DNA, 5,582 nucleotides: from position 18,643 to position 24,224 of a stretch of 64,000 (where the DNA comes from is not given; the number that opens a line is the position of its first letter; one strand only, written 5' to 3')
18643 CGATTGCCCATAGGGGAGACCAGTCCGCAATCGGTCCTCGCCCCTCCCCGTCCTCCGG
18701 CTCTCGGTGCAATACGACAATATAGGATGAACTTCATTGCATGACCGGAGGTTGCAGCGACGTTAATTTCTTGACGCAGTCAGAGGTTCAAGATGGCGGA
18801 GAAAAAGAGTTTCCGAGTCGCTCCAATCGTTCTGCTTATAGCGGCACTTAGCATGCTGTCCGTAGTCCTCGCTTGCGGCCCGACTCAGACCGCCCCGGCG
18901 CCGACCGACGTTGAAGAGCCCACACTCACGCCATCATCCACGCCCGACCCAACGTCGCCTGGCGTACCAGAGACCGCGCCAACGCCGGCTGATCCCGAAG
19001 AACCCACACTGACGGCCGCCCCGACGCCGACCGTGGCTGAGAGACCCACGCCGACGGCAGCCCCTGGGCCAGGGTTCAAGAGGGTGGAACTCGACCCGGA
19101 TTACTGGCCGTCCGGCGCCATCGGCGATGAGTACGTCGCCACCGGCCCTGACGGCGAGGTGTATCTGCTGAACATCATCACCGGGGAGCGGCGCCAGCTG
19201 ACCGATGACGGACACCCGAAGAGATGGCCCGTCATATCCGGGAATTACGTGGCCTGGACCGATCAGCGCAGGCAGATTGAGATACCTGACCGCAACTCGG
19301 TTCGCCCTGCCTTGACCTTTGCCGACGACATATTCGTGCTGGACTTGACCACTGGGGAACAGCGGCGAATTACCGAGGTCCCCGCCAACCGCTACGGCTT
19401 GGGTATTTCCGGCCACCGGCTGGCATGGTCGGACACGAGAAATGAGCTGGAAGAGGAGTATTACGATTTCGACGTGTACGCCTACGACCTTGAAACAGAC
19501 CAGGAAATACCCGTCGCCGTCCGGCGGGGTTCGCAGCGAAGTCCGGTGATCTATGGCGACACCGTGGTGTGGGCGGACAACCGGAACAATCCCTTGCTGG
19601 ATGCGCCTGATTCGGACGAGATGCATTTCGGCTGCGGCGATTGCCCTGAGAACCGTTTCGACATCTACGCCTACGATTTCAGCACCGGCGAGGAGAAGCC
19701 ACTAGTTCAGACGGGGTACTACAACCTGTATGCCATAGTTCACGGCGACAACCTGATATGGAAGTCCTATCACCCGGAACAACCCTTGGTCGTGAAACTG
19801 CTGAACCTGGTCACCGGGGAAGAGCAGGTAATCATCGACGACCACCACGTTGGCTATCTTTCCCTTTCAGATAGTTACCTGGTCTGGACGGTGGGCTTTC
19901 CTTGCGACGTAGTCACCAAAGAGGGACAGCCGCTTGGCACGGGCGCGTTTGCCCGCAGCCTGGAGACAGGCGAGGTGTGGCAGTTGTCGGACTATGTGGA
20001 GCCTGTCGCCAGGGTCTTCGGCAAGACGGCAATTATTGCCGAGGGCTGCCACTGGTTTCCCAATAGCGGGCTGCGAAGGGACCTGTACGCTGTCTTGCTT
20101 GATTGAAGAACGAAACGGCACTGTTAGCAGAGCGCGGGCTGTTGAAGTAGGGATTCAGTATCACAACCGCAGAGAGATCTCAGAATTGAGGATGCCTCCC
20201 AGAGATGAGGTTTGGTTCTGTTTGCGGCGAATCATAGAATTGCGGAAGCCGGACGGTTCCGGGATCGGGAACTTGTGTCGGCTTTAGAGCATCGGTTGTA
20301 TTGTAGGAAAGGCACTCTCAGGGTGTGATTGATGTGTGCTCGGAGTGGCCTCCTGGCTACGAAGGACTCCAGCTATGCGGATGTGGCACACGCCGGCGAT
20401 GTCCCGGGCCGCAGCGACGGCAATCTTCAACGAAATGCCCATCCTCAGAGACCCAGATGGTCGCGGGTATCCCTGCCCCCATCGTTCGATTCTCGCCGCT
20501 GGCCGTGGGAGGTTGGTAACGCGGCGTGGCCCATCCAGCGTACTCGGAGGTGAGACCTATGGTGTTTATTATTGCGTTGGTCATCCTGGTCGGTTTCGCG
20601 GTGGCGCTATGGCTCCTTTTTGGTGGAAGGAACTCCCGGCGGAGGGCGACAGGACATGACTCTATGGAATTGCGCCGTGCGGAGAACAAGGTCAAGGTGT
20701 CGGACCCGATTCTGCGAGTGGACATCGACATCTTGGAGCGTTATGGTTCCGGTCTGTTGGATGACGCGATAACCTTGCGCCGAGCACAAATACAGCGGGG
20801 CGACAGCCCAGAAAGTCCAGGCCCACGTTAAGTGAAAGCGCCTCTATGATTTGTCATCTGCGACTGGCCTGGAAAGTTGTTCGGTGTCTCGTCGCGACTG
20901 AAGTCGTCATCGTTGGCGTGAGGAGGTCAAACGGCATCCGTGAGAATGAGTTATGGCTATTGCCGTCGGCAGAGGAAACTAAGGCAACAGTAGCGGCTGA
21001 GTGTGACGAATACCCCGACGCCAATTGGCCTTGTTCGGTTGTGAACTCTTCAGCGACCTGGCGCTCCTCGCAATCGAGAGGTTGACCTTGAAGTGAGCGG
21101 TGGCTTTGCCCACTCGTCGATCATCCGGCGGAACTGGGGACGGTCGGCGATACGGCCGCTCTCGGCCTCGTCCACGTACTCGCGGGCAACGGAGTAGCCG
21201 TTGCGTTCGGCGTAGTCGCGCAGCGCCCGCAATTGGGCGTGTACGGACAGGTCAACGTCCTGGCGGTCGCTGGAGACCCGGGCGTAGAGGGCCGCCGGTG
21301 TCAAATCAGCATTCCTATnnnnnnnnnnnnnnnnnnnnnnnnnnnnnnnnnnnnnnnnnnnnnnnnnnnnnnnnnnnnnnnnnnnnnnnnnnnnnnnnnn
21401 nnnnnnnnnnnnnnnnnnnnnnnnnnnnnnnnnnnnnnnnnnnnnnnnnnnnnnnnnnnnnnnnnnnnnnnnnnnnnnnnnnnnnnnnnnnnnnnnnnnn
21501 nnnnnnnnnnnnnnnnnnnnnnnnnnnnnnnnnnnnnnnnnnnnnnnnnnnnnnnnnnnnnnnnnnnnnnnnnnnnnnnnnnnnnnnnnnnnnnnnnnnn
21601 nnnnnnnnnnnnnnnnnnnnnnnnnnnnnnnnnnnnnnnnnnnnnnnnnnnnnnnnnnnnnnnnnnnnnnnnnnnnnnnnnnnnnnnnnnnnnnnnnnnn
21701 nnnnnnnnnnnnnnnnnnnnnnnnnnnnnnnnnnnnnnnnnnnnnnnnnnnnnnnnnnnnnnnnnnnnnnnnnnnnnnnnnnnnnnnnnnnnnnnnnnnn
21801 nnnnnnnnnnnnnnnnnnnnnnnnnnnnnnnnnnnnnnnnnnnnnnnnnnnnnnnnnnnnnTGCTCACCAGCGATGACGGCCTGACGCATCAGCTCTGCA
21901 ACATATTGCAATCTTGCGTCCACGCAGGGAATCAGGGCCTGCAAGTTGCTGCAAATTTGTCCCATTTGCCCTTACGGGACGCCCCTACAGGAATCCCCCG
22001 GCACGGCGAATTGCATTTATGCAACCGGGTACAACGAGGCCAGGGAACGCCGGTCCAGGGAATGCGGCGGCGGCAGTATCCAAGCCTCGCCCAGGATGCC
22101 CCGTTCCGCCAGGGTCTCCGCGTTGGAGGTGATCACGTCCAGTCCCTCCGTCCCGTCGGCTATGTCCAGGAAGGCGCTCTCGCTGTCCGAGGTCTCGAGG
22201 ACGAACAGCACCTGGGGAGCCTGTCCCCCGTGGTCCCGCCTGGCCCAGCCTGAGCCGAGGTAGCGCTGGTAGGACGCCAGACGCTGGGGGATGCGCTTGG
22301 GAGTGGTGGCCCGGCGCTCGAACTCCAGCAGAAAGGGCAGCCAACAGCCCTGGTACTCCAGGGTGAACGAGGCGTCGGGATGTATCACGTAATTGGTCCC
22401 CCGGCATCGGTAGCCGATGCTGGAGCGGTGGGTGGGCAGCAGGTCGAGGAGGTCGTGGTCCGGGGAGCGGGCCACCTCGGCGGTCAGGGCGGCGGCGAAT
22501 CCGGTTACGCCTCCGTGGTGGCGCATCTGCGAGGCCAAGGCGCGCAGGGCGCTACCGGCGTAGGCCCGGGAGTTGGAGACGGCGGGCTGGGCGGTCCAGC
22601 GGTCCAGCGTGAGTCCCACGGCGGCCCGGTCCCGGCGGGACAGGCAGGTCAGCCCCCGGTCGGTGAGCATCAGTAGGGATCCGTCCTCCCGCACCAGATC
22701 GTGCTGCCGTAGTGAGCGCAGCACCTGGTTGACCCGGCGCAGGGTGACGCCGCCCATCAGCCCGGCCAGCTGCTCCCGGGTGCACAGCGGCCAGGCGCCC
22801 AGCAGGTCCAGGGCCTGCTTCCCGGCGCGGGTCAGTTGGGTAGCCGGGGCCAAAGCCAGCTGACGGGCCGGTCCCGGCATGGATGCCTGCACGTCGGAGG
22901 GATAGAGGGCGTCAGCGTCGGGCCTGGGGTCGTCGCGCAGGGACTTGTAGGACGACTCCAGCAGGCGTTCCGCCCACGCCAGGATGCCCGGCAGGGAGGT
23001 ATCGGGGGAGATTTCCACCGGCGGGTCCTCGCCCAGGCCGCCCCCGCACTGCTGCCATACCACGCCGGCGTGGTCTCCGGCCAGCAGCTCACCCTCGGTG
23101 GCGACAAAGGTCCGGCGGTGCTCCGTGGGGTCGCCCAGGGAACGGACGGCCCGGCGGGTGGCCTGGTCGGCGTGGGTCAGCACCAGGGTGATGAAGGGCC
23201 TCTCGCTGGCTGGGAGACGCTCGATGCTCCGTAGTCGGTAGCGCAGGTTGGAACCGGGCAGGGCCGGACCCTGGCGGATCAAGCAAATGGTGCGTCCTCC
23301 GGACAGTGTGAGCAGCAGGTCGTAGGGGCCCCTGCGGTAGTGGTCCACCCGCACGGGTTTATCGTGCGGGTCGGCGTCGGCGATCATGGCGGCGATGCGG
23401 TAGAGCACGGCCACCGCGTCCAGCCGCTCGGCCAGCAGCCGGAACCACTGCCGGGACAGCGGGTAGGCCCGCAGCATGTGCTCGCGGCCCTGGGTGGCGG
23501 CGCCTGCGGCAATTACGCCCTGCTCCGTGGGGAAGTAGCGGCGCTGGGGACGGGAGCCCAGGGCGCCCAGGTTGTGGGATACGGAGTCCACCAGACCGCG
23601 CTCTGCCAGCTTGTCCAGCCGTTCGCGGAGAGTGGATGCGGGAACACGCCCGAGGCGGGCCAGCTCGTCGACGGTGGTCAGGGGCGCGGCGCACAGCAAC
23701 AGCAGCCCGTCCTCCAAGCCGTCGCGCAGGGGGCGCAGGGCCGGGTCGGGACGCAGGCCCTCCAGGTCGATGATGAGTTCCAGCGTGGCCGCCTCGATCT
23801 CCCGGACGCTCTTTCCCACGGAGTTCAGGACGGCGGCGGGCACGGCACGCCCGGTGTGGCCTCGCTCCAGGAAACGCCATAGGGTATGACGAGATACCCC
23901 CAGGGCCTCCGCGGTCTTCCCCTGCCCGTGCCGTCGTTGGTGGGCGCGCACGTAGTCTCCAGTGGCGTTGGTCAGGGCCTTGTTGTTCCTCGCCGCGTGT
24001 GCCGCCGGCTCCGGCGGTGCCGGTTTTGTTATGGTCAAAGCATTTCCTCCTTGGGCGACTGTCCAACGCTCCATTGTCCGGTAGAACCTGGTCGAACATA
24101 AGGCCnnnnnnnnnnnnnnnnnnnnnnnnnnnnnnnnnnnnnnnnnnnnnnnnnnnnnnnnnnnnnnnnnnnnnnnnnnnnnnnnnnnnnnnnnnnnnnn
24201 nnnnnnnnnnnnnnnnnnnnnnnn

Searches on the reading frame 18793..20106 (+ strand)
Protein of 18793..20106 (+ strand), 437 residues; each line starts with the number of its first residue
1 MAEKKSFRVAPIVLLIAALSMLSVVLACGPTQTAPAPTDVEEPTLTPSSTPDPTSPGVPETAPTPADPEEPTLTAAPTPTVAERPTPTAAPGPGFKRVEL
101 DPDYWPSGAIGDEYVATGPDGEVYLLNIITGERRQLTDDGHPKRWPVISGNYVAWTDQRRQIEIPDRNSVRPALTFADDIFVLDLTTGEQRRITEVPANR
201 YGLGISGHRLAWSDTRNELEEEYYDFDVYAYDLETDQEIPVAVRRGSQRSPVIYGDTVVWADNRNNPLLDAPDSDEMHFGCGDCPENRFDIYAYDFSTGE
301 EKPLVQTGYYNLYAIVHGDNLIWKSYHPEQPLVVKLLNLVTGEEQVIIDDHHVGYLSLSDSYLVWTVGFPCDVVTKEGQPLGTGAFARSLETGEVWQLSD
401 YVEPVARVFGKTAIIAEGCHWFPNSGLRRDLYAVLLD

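Call 42: search_protein_families(library=pfam, proteins=[window:18793-20106:+], max_evalue=0.001)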
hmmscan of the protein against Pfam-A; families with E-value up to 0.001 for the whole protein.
window:18793-20106:+ (437 aa): 1 family
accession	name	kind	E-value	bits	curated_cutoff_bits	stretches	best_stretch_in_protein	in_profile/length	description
PF04385.20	FAINT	-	0.00081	19.8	20.7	0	310-341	33-64/78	Domain of unknown function, DUF529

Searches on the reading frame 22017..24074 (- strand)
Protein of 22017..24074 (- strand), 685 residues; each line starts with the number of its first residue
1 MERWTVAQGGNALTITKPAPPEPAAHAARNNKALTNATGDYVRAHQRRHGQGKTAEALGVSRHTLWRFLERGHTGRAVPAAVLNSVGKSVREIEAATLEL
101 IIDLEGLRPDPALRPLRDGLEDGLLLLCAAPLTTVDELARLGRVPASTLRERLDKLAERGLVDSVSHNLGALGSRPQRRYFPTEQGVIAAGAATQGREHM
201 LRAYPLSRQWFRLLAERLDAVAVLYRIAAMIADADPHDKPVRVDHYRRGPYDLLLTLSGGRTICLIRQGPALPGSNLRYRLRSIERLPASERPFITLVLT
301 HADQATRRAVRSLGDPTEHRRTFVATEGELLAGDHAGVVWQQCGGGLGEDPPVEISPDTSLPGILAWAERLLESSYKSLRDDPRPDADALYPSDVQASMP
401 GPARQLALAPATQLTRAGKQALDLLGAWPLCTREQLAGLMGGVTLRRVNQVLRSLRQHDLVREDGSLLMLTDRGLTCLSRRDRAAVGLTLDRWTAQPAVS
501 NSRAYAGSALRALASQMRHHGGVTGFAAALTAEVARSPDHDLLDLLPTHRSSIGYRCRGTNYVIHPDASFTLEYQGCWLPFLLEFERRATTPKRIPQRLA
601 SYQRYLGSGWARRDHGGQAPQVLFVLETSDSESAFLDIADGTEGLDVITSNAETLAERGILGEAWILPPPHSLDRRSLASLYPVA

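Call 42: search_protein_families(library=pfam, proteins=[window:22017-24074:-], max_evalue=0.001)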
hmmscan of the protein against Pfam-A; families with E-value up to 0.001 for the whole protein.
window:22017-24074:- (685 aa): 2 families
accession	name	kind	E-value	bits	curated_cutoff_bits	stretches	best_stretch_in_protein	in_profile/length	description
PF13814.12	Replic_Relax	-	1.6e-08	35.3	25.3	1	424-616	3-186/191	Replication-relaxation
PF13545.12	HTH_Crp_2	-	0.00017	21.9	27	0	431-473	23-64/70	Crp-like helix-turn-helix domain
